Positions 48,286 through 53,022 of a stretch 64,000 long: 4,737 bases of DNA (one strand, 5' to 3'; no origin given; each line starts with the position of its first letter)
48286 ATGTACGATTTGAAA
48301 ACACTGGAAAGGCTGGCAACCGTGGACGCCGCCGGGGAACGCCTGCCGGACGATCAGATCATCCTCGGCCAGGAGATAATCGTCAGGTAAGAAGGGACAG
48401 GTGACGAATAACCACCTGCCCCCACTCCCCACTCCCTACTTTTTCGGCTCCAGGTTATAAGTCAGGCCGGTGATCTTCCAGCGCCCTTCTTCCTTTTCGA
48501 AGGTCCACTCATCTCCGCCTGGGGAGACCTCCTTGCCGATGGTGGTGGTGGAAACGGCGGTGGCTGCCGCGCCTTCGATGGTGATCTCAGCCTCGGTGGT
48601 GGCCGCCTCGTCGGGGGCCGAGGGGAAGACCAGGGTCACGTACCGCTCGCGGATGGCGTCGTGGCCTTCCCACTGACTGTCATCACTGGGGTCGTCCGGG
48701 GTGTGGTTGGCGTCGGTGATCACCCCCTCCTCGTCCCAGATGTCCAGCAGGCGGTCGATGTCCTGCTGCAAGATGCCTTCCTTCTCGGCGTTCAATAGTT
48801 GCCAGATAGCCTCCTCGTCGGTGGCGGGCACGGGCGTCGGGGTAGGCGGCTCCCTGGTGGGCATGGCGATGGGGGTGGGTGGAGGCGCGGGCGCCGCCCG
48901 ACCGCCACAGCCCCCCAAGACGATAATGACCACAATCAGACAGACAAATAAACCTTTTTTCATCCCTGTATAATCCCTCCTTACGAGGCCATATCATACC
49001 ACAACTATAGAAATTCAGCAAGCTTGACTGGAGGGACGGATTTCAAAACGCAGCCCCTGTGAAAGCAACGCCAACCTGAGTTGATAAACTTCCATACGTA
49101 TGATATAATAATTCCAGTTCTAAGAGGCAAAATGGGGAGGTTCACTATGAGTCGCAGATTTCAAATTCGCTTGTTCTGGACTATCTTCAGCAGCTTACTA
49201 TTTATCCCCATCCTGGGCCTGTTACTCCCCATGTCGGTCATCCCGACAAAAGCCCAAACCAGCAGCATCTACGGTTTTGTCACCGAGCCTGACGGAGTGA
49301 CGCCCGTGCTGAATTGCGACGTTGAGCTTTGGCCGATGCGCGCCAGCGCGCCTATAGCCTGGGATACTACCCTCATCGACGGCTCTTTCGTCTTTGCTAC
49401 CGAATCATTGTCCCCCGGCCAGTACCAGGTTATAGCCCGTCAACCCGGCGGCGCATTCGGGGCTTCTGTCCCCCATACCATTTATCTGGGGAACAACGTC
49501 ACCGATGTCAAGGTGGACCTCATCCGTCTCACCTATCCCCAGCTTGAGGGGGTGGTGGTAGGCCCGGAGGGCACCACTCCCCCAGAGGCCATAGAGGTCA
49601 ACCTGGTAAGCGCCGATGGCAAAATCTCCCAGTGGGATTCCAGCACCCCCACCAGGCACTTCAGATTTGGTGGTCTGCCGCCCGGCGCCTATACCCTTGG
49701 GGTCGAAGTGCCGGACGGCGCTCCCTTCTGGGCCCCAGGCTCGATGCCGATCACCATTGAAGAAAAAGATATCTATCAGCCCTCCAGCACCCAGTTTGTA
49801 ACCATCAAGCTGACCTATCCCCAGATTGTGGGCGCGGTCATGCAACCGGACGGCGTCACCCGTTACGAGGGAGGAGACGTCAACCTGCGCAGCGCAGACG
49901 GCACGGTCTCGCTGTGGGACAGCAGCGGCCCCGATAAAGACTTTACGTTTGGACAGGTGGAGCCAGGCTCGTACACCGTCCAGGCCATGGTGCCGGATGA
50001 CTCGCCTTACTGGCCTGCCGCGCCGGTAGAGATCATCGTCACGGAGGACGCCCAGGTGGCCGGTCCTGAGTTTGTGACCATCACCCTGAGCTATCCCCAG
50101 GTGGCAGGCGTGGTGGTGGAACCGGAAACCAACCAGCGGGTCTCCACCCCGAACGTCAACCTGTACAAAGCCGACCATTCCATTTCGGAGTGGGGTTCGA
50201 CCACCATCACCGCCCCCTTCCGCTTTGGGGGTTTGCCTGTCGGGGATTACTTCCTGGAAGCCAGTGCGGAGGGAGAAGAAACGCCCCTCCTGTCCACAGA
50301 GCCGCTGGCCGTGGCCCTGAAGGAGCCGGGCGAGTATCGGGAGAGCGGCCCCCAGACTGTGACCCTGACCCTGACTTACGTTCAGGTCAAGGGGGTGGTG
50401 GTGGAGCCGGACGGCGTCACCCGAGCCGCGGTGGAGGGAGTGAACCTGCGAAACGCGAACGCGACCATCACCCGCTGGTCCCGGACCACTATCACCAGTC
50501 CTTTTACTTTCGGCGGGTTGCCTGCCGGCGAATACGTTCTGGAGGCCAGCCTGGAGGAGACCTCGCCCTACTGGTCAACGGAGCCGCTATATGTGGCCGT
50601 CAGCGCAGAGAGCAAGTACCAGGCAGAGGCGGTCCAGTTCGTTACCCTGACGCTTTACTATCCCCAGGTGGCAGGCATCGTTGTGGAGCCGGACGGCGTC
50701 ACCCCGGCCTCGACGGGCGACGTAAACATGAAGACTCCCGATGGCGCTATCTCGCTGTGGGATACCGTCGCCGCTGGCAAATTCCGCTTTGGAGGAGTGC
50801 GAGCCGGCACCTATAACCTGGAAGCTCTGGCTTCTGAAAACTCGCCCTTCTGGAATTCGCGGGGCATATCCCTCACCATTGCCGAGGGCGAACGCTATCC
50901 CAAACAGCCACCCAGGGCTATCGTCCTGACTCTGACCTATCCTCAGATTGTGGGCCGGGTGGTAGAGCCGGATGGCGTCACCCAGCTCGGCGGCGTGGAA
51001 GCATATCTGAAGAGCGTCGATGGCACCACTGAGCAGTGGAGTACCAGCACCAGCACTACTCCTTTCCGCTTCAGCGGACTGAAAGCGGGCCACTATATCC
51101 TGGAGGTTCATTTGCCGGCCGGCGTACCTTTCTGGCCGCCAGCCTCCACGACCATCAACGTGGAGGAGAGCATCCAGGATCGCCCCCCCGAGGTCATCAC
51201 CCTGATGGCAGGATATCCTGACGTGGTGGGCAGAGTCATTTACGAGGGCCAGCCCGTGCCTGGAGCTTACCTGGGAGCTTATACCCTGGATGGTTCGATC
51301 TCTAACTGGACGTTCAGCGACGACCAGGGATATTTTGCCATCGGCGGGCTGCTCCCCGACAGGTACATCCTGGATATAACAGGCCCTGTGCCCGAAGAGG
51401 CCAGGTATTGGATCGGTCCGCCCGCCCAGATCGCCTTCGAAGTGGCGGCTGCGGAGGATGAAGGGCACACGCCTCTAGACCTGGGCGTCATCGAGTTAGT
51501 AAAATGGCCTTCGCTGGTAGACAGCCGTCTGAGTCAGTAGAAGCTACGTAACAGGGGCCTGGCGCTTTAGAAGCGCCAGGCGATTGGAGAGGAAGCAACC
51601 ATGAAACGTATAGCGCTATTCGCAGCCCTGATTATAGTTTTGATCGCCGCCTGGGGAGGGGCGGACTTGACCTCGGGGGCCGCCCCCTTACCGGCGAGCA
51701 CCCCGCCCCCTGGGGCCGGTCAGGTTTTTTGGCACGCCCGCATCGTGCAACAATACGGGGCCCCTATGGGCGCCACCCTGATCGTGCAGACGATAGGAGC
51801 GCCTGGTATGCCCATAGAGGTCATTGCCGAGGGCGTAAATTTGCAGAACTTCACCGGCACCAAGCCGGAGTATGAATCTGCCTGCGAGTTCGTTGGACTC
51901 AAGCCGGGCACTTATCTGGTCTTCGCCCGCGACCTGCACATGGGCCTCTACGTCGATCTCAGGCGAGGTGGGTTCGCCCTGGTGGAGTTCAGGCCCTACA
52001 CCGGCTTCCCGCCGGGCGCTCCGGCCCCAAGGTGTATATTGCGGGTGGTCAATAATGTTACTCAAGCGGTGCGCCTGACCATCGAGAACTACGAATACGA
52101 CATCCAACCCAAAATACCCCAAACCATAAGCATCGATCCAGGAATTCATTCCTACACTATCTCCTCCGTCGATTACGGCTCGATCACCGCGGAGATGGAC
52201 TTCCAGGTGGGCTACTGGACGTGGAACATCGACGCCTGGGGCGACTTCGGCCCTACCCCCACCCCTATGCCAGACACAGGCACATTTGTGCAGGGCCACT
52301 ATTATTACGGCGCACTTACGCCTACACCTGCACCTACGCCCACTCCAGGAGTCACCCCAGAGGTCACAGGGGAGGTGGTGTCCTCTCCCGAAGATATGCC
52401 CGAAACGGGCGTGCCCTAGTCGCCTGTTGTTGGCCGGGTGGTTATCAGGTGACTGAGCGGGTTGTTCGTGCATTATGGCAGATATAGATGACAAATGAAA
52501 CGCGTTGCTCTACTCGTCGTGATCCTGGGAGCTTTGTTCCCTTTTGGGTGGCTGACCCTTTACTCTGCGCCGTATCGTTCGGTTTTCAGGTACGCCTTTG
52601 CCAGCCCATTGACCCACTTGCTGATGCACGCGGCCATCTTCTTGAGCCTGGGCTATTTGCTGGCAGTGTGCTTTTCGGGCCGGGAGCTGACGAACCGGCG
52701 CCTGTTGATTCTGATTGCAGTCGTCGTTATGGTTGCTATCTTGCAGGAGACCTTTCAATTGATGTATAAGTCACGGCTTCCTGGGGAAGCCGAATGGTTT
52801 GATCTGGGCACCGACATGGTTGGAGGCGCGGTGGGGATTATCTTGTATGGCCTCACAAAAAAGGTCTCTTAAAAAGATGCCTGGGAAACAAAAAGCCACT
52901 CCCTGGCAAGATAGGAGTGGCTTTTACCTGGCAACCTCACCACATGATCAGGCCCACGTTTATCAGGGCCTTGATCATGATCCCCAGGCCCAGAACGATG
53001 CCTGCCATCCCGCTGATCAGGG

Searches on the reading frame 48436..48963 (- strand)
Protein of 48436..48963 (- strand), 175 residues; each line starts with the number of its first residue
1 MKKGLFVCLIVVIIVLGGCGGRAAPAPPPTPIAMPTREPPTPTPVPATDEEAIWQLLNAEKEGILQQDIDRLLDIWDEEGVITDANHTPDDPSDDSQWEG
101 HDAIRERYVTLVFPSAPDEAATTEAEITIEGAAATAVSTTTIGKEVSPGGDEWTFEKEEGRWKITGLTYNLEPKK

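Call 30: search_protein_families(library=pfam, proteins=[window:48436-48963:-], max_evalue=0.001)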
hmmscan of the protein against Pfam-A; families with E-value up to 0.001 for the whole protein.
window:48436-48963:- (175 aa): 1 family
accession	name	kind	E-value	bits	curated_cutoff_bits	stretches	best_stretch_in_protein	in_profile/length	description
PF12680.13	SnoaL_2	-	1.5e-05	25.9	27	1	66-155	10-94/102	SnoaL-like domain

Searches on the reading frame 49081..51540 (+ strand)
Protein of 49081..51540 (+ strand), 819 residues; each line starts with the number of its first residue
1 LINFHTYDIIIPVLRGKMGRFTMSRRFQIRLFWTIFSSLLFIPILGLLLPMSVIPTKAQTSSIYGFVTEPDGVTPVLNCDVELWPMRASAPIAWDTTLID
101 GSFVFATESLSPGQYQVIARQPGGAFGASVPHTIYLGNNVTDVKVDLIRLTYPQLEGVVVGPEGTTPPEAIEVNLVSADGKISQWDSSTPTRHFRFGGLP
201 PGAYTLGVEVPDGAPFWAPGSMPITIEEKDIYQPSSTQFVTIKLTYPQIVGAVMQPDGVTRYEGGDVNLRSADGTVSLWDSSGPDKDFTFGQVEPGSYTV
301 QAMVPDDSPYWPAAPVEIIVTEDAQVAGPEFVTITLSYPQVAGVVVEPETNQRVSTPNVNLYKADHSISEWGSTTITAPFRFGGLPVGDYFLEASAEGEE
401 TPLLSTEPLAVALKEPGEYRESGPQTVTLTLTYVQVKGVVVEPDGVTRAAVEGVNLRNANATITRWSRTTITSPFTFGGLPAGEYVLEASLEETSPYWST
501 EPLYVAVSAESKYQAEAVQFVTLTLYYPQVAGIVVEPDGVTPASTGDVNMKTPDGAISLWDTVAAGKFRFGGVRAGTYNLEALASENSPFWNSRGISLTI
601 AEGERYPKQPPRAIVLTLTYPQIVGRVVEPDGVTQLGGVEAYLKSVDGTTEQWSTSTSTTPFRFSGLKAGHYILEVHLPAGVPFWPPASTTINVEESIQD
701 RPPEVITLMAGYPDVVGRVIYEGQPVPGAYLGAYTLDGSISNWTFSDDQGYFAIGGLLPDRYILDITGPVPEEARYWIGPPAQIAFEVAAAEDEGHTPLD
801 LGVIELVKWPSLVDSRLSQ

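Call 51: search_protein_families(library=pfam, proteins=[window:49081-51540:+], max_evalue=0.001)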
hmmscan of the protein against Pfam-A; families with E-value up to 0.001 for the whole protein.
window:49081-51540:+ (819 aa): 9 families
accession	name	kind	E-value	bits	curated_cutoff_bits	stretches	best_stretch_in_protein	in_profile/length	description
PF13620.12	CarboxypepD_reg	-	3.7e-33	114.2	32.3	1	715-769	2-57/82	Carboxypeptidase regulatory-like domain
PF17210.9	SdrD_B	-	8.4e-20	71.5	29.7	0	635-686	23-74/112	SdrD B-like domain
PF17802.7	SpaA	-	1e-13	51.7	23.1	0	631-682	11-65/91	Prealbumin-like fold domain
PF09430.16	EMC7_beta-sandw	-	2.8e-12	47.3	26.6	0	473-521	29-73/122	ER membrane protein complex subunit 7, beta-sandwich domain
PF07495.19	Y_Y_Y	-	5.4e-11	42.7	26.6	0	180-212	16-48/65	Y_Y_Y domain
PF24421.1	Ig_J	-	1.6e-07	31.8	29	0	187-209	61-83/104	Tip attachment protein J, Ig-like domain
PF23623.1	GBD_IRG7_N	-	1.1e-06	29.1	27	0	173-209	40-79/95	IRG7 N-terminal galactose binding domain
PF14686.12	fn3_3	-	3.7e-06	27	24.4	0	561-586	29-55/75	Polysaccharide lyase family 4, domain II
PF22898.2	NOMO1-like_1st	-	0.00044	20.7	27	0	170-230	14-75/85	BOS complex subunit NOMO1-like, first beta sandwich domain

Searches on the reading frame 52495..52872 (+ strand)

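Call 51: search_protein_families(library=pfam, proteins=[window:52495-52872:+], max_evalue=0.001)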
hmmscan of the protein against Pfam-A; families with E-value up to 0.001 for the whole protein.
window:52495-52872:+ (125 aa): 1 family
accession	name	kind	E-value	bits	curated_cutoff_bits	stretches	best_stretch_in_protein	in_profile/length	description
PF04892.17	VanZ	-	2e-08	35.3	30.1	1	14-120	36-124/126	VanZ like family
